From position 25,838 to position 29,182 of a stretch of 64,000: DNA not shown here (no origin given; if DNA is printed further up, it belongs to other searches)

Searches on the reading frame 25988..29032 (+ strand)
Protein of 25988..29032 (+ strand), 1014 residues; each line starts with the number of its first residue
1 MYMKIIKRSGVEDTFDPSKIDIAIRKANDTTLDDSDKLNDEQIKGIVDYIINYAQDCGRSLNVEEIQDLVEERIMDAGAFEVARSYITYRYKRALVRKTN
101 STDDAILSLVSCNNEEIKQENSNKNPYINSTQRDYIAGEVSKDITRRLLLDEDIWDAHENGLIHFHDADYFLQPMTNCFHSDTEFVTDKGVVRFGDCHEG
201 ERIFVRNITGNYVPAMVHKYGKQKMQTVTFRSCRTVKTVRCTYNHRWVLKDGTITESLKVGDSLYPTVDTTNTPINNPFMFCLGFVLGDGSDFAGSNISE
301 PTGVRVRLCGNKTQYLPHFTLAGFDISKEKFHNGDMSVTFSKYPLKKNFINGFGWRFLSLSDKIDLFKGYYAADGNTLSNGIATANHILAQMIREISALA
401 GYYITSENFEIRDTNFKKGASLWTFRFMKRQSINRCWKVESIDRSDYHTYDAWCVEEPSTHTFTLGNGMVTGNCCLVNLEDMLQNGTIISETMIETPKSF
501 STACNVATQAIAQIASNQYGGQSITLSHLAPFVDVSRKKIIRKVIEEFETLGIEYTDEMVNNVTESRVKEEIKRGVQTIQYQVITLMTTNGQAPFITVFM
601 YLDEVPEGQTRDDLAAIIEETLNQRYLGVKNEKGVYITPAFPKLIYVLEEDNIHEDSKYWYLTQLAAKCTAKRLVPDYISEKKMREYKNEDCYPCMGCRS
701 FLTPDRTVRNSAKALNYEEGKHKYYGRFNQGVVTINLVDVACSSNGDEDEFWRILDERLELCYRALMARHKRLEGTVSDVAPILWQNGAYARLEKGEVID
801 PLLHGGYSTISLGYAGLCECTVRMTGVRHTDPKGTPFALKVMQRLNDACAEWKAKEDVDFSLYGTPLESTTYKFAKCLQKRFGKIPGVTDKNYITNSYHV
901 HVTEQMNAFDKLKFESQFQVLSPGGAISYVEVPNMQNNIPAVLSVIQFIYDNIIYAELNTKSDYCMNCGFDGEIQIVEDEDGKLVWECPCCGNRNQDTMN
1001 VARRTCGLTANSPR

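Call 11: search_protein_families(library=phrogs, proteins=[window:25988-29032:+], max_evalue=0.001)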
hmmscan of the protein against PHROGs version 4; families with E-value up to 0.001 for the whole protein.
window:25988-29032:+ (1014 aa): 4 families
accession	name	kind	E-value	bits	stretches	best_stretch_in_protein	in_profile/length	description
phrog_487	-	moron, auxiliary metabolic gene and host takeover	6.4e-186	620.6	2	471-1008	178-689/718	NrdD-like anaerobic ribonucleotide reductase large subunit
phrog_4218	-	DNA, RNA and nucleotide metabolism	1.8e-90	304.4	1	695-1008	10-309/333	anaerobic ribonucleoside reductase large subunit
phrog_26446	-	DNA, RNA and nucleotide metabolism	8.2e-26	91.3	2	860-974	227-348/761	anaerobic ribonucleoside reductase large subunit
phrog_29160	-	DNA, RNA and nucleotide metabolism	5e-18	66.8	1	868-1008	3-129/158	anaerobic ribonucleoside reductase large subunit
